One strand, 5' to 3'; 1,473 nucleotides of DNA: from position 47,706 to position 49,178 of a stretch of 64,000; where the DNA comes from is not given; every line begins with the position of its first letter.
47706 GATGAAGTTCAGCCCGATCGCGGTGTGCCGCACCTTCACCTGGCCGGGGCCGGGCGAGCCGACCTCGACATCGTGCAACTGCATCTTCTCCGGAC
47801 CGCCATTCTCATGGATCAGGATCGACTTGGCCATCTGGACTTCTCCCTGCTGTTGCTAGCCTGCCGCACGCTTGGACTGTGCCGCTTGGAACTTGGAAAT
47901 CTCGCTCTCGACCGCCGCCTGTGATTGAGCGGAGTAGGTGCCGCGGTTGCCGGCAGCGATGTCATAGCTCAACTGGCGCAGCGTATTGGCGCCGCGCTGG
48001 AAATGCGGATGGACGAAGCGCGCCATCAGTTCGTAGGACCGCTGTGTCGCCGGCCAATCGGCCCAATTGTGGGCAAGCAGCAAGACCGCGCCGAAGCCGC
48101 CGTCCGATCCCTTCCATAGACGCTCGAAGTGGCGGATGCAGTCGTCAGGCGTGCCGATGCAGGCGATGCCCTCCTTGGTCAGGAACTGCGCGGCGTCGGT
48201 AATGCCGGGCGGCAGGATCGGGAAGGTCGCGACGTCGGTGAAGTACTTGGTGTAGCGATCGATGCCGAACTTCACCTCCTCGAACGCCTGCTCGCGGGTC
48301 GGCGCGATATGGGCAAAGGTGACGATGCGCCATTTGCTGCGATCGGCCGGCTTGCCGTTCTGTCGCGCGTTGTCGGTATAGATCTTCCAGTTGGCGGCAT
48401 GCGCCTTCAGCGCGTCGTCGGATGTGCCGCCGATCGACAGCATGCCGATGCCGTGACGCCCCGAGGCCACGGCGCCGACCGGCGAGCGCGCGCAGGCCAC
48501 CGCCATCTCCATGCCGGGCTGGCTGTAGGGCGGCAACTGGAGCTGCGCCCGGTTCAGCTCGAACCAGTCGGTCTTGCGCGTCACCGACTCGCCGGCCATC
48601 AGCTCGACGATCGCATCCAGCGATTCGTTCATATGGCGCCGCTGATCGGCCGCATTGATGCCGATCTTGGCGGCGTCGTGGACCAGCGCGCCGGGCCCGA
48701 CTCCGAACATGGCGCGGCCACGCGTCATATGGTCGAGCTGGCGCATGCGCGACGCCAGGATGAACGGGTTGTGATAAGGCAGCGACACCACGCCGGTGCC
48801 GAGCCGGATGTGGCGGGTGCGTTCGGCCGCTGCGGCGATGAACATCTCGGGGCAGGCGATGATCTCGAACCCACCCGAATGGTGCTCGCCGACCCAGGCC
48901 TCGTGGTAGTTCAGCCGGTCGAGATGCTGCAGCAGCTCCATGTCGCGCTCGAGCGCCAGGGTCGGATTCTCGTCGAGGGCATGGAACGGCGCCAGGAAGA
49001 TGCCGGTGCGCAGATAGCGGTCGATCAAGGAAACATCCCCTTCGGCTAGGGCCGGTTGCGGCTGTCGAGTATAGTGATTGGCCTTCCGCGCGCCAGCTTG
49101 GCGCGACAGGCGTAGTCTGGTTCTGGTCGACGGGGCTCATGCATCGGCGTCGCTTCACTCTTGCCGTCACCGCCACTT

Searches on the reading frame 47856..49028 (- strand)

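Call 44: search_protein_families(library=pfam, proteins=[window:47856-49028:-], max_evalue=0.00001)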
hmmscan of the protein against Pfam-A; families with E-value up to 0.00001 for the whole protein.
window:47856-49028:- (390 aa): 1 family
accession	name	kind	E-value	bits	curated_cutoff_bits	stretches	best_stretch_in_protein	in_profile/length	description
PF00296.26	Bac_luciferase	-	8.5e-38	130.9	27.9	1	8-302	3-305/314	Luciferase-like monooxygenase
